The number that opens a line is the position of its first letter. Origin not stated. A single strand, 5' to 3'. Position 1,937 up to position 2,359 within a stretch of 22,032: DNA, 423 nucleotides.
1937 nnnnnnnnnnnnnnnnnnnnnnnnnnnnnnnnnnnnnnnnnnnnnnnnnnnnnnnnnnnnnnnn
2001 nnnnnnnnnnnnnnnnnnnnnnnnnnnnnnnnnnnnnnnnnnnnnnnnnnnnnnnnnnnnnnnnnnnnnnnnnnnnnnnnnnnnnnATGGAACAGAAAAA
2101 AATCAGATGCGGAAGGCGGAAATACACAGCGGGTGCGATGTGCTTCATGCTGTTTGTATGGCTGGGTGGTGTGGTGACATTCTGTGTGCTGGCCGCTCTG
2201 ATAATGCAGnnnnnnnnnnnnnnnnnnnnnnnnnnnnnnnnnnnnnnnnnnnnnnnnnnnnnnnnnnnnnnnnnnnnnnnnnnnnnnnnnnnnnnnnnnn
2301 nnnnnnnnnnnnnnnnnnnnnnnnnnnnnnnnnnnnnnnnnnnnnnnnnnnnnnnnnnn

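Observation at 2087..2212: Unannotated candidate 41-aa small membrane protein ORF (below the ORF-track length cut-off)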

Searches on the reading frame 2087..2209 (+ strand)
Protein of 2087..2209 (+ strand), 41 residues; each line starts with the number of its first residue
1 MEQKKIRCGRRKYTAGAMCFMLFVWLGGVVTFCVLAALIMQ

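Call 18: search_protein_families(proteins=[window:2087-2209:+], library=phrogs, max_evalue=1)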
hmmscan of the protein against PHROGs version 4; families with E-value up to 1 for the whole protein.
seq(41 aa): 1 family
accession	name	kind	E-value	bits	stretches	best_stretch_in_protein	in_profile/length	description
phrog_9340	-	unknown function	6.6e-15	55.7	1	7-41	9-43/43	-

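Call 19: search_protein_families(proteins=[window:2087-2209:+], library=ncbifam, max_evalue=1)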
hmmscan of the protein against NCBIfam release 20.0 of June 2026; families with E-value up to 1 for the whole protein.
seq(41 aa): 0 families

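Call 20: search_protein_families(proteins=[window:2087-2209:+], library=padloc, max_evalue=1)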
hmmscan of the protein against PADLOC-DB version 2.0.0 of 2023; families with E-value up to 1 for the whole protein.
seq(41 aa): 0 families

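Call 21: search_dna_similar(query=window:2087-2209:+, collection=phages, mode=protein, max_evalue=10, max_rows=40)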
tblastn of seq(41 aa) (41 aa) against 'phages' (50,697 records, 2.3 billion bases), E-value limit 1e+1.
Records with a match: 14; places in all: 14; records where one place covers at least 80% of the query: 14.
Best place of each record, by identity: >=99% 1; 60-80% 10; <60% 3.
By first word of the organism name: Escherichia 9; Enterobacteria 3; Enterobacterial 1; Leptolyngbya 1.
By host as written in the record: Escherichia coli ECOR-9 4; Escherichia coli C 4; Escherichia coli str. K-12 substr. MG1655 3; Escherichia coli ECOR13 1; Escherichia coli O117:H7 strain 23169 1; Leptolyngbya boryana IU 594 1.
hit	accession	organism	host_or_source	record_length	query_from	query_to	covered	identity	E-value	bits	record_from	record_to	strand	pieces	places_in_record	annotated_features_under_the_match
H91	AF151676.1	Enterobacteria phage P-EibE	Escherichia coli ECOR-9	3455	1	41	100%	100.0%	8e-20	84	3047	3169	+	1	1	none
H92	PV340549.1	Escherichia phage PhiR12_1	Escherichia coli str. K-12 substr. ...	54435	1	41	100%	71.4%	2e-11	61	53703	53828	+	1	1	hypothetical protein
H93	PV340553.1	Escherichia phage PhiR12_4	Escherichia coli C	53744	1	41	100%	71.4%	2e-11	61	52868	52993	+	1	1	hypothetical protein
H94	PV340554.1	Escherichia phage PhiR12_5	Escherichia coli C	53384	1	41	100%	71.4%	2e-11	61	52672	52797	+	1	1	hypothetical protein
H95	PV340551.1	Escherichia phage PhiR12_2_star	Escherichia coli C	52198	1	41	100%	71.4%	2e-11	61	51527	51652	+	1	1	hypothetical protein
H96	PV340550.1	Escherichia phage PhiR12_2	Escherichia coli str. K-12 substr. ...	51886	1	41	100%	71.4%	2e-11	61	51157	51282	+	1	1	hypothetical protein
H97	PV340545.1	Escherichia phage PhiR5_1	Escherichia coli C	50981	1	41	100%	71.4%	2e-11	61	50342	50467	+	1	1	hypothetical protein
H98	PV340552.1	Escherichia phage PhiR12_3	Escherichia coli ECOR13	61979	4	41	93%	61.0%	2e-8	52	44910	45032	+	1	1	hypothetical protein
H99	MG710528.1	Escherichia phage GER2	Escherichia coli O117:H7 strain 23169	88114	4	41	93%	61.0%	2e-8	52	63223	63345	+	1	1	hypothetical protein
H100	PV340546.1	Escherichia phage PhiR5_2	Escherichia coli str. K-12 substr. ...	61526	4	41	93%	61.0%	2e-8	52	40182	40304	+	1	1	hypothetical protein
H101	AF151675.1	Enterobacteria phage P-EibD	Escherichia coli ECOR-9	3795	4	41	93%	61.0%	2e-8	52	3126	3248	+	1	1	orf-60D: ORF-60D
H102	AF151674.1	Enterobacteria phage P-EibC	Escherichia coli ECOR-9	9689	2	41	98%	57.5%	2e-8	52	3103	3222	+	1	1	orf-60C: ORF-60C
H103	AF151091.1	Enterobacterial phage P-EibA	Escherichia coli ECOR-9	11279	2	41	98%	57.5%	3e-8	52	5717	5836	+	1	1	orf-60A: ORF-60A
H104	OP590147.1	Leptolyngbya phage LPP-2, strain SPI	Leptolyngbya boryana IU 594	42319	2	38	90%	40.0%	6e+0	29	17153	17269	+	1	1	tail fiber protein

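Call 22: get_annotated_region(hit=H91, flank=4000)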
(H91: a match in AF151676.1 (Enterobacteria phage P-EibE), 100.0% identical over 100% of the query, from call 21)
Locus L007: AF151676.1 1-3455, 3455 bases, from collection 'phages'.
description: Bacteriophage P-EibE ORF-191E (orf-191E), immunoglobulin-binding protein EibE (eibE), and ORF-156E (orf-156E) genes, complete cds.
organism: Enterobacteria phage P-EibE (NCBI taxid 120164)
taxonomy: Viruses; Duplodnaviria; Heunggongvirae; Uroviricota; Caudoviricetes
host: Escherichia coli ECOR-9; source: -; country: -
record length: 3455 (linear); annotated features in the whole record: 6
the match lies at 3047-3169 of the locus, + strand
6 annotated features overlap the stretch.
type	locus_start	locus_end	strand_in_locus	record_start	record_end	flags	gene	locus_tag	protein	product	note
CDS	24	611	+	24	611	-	orf-191E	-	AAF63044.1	ORF-191E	similar to Yersinia pestis hypothetical protein encoded by pMT1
stem_loop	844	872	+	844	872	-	-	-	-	-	-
CDS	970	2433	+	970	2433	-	eibE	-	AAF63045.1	immunoglobulin-binding protein EibE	cell surface protein; similar to Yersinia pestis YadA and Moraxella catarrhalis UspAII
stem_loop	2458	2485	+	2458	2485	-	-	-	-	-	-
CDS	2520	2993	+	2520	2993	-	orf-156E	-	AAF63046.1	ORF-156E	-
stem_loop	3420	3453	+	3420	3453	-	-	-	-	-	-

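Call 23: get_annotated_region(hit=H101, flank=4000)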
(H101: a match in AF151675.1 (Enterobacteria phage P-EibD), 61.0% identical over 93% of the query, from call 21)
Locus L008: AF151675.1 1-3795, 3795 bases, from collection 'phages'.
description: Bacteriophage P-EibD ORF-191D (orf-191D), immunoglobulin-binding protein EibD (eibD), ORF-156D (orf-156D), and ORF-60D (orf-60D) genes, complete cds; and L0124D-like protein (L0124D) gene, ...
organism: Enterobacteria phage P-EibD (NCBI taxid 120163)
taxonomy: Viruses; Duplodnaviria; Heunggongvirae; Uroviricota; Caudoviricetes
host: Escherichia coli ECOR-9; source: -; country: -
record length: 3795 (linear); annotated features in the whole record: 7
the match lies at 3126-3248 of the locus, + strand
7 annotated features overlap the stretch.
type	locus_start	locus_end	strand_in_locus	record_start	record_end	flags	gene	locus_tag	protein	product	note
CDS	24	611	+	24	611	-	orf-191D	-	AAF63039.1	ORF-191D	similar to Yersinia pestis hypothetical protein encoded by pMT1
stem_loop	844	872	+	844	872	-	-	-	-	-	-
CDS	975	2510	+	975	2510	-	eibD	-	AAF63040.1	immunoglobulin-binding protein EibD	cell surface protein; similar to Yersinia pestis YadA and Moraxella catarrhalis UspAII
stem_loop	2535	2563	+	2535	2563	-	-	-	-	-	-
CDS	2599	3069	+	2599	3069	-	orf-156D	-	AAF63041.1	ORF-156D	-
CDS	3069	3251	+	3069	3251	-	orf-60D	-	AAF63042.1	ORF-60D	-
CDS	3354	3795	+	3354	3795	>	L0124D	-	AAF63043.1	L0124D-like protein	similar to Bacteriophage 933W L0124 protein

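Call 24: get_annotated_region(hit=H103, flank=6000)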
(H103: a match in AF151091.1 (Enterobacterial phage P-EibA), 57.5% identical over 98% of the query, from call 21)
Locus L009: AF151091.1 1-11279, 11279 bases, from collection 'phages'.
description: Prophage P-EibA J protein-like protein (J) gene, partial cds; and Lom (lom), ORF-401-like protein (orf-401), ORF-191A (orf-191A), immunoglobulin-binding protein EibA (eibA), ORF-156A ...
organism: Enterobacterial phage P-EibA (NCBI taxid 120167)
taxonomy: Viruses; Duplodnaviria; Heunggongvirae; Uroviricota; Caudoviricetes
host: Escherichia coli ECOR-9; source: -; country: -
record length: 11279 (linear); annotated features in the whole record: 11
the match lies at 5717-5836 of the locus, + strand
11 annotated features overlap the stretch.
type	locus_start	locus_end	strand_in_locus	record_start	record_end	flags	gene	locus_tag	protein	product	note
CDS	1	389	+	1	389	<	J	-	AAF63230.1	J protein-like protein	similar to bacteriophage lambda host specificity tail protein J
CDS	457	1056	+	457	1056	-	lom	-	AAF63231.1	Lom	similar to bacteriophage lambda outer membrane protein Lom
CDS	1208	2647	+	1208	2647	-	orf-401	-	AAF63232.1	ORF-401-like protein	similar to bacteriophage lambda ORF-401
CDS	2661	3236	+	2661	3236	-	orf-191A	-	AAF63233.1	ORF-191A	similar to Yersinia pestis hypothetical protein encoded by pMT1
stem_loop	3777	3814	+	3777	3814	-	-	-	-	-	-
CDS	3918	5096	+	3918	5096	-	eibA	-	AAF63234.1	immunoglobulin-binding protein EibA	cell surface protein; similar to Moraxella catarrhalis UspAII and Yersinia pestis YadA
stem_loop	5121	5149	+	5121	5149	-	-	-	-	-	-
CDS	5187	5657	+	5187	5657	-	orf-156A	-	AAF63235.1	ORF-156A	-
CDS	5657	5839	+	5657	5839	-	orf-60A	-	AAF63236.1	ORF-60A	-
CDS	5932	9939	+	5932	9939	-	eaaA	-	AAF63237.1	EaaA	similar to autotransporter proteins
stem_loop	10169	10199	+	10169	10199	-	-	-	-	-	-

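Call 25: get_annotated_region(hit=H92, flank=5000)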
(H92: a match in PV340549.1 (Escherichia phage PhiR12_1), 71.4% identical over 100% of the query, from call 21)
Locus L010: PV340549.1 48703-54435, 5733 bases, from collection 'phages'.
description: Escherichia phage PhiR12_1, complete genome.
organism: Escherichia phage PhiR12_1 (NCBI taxid 3416471)
taxonomy: Viruses
host: Escherichia coli str. K-12 substr. MG1655; source: -; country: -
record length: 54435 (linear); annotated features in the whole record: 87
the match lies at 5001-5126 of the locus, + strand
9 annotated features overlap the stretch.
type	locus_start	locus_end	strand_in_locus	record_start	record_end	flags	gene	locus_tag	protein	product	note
CDS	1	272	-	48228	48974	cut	-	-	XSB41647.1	hypothetical protein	ATP-binding transposition helper protein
CDS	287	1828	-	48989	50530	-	-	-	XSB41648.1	hypothetical protein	Transposase / Integrase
CDS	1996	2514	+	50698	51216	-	-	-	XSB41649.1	hypothetical protein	tail fibers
CDS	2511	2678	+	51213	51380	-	-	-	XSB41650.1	hypothetical protein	-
CDS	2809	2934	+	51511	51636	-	-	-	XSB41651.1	hypothetical protein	-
CDS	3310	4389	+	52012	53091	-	-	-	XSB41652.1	hypothetical protein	-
CDS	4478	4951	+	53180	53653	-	-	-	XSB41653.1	hypothetical protein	-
CDS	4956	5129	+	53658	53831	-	-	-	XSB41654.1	hypothetical protein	-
CDS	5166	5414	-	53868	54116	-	-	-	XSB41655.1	DNA-damage-inducible protein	DNA-damage-inducible protein I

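Call 26: get_annotated_region(hit=H99, flank=5000)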
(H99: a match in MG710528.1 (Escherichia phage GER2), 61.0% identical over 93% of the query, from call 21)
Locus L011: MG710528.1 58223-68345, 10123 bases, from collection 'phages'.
description: Escherichia phage GER2, complete genome.
organism: Escherichia phage GER2 (NCBI taxid 2070178)
taxonomy: Viruses; Duplodnaviria; Heunggongvirae; Uroviricota; Caudoviricetes; Sepvirinae; Oslovirus
host: Escherichia coli O117:H7 strain 23169; source: United Kingdom; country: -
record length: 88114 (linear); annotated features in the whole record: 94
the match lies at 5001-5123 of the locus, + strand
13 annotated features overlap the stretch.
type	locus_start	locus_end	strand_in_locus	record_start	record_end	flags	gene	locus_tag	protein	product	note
CDS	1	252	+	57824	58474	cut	-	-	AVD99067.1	hypothetical protein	-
CDS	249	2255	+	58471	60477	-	-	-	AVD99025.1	putative tail fiber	-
CDS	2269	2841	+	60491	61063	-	-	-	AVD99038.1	tail fiber protein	-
CDS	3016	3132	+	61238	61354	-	-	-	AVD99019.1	hypothetical protein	-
CDS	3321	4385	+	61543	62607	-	-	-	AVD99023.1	adhesin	-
CDS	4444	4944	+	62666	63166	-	-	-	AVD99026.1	hypothetical protein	-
CDS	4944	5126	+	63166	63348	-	-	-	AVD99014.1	hypothetical protein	-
CDS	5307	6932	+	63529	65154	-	-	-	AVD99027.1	hypothetical protein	-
CDS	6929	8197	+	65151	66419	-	-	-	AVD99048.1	tail fiber protein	-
CDS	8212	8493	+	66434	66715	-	-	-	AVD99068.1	putative outer membrane protein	-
CDS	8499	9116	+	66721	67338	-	-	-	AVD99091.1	hypothetical protein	-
CDS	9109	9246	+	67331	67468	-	-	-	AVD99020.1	hypothetical protein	-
CDS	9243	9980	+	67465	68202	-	-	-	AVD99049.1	attachment invasion locus protein precursor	-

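Call 27: find_homologous_proteins(query=window:2087-2209:+, max_evalue=0.01)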
Query seq(41 aa) (41 aa): 26 proteins with E <= 0.01 among 26 candidates.
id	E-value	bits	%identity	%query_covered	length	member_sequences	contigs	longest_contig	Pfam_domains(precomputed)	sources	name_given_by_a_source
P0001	4.0e-19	83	95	100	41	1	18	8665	-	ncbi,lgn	-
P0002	5.7e-18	80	93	100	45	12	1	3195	-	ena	-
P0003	5.0e-17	77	90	100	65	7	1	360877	-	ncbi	ncbi:hypothetical protein P2R30_01780, partial [Escherichia coli]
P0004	1.0e-11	61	73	98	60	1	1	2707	-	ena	-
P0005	3.1e-11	59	71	100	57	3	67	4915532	-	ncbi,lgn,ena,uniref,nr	ncbi:putative oRF-60D [Escherichia coli 3-073-06_S1_C2]|uniref:hypothetical protein n=1 Tax=Escheric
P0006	3.3e-11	59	71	100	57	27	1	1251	-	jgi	-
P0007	3.4e-11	59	73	93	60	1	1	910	-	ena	-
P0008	3.8e-11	59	68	98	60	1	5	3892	-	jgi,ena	jgi:hypothetical protein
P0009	4.0e-11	59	68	100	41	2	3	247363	-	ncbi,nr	ncbi:hypothetical protein [Escherichia coli]|nr:hypothetical protein [Escherichia coli]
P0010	4.2e-11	59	71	100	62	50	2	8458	-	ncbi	ncbi:hypothetical protein OkiPb01101_46920 [Escherichia coli]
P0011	5.1e-11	59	82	80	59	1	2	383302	-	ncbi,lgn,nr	ncbi:hypothetical protein SH781_000001 [Escherichia coli]|nr:hypothetical protein [Escherichia coli]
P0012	1.3e-10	57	73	93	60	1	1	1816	-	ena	-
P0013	1.3e-10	57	71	93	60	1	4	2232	-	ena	-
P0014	1.3e-10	57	67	100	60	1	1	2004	-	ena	-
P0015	1.8e-10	57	65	98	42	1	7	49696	-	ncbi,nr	ncbi:hypothetical protein ACMH04_004797 [Escherichia coli]|nr:hypothetical protein [Escherichia coli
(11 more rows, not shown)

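Call 30: find_related_loci(query=A1, collection=viral_contigs, flank=4000)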
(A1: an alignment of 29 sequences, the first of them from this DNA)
Query A1 (41 aa) in viral_contigs; peptide patterns used: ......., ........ (x = any residue, [..] = any of these).
29 stretches matched a pattern; 21 encode a relative of the query (tblastn E <= 1e-3); 21 distinct loci.
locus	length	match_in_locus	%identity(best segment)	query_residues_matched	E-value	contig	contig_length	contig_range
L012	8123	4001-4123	98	1-41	2e-23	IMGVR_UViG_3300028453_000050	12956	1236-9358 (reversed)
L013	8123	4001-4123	95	1-41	3e-23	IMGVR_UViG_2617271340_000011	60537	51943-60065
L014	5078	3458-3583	71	1-41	1e-15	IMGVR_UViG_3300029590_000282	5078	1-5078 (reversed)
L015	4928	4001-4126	71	1-41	1e-15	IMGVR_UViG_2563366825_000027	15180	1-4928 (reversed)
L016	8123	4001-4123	61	1-41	1e-14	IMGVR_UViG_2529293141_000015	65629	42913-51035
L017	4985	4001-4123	61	1-41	1e-14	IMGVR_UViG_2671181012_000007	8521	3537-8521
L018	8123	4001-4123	61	1-41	1e-14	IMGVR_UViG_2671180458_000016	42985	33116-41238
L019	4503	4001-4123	61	1-41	1e-14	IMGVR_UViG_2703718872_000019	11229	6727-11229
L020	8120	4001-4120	58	2-41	4e-13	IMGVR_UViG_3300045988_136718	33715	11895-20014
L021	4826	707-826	58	2-41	4e-13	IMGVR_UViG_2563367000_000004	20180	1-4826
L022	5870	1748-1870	61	4-41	1e-12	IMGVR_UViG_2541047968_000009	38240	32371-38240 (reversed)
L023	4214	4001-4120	58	2-41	2e-12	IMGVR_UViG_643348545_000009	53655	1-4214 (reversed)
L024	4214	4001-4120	58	2-41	2e-12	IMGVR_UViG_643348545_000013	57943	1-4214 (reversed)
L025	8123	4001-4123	61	4-41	1e-12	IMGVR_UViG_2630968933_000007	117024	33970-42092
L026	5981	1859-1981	61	4-41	1e-12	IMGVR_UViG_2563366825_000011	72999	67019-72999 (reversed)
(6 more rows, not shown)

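Call 55: search_protein_representatives(alignment_id=A2)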
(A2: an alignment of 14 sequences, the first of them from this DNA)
Query: 14 sequences, 42 profile positions. Proteins with E-value up to 0.001 (for the whole library): 9; up to 1e-10: 7; up to 1e-30: 0. The best 9 are listed.
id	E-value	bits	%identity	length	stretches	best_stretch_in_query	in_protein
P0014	7.1e-25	102.2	-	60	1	1-42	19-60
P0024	8.6e-21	89.1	-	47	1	1-41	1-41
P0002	2.7e-20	87.6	-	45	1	1-42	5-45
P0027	5.5e-18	80.2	-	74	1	1-42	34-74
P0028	7.0e-18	79.8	-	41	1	1-42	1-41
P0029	2.3e-14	68.6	-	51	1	1-30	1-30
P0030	1.5e-11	59.6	-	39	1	8-42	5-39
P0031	1.7e-09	53.0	-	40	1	9-30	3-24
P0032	4.9e-08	48.3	-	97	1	1-28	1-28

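Call 57: find_encoding_contigs(protein=P0030, flank=5000, max_places=4)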
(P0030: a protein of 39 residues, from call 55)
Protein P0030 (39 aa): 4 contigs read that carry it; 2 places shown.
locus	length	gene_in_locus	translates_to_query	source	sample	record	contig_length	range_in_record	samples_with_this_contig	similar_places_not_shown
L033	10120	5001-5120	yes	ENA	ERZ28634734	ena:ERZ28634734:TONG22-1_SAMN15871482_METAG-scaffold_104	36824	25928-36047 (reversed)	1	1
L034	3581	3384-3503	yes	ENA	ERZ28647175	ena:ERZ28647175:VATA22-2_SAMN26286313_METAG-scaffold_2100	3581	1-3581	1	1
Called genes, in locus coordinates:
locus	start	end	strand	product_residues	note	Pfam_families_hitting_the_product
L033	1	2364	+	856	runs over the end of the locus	PF08400:phage_tail_N, PF13620:CarboxypepD_reg (weak), PF01391:Collagen, PF03406:Phage_fiber_2, PF21446:Gp34_trimer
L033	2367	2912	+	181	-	PF02413:Caudo_TAP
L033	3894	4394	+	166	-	PF03895:YadA_anchor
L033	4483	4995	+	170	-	-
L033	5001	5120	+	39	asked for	-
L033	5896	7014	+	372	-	PF01058:Oxidored_q6, PF14720:NiFe_hyd_SSU_C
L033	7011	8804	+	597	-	PF27537:HoxH (weak), PF00374:NiFeSe_Hases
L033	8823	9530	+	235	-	PF01292:Ni_hydr_CYTB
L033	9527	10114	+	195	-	PF01750:HycI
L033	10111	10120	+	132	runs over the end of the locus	PF07449:HyaE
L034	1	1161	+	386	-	?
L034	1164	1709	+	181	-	PF02413:Caudo_TAP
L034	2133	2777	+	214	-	PF03895:YadA_anchor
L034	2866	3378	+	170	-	-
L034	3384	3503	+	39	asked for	-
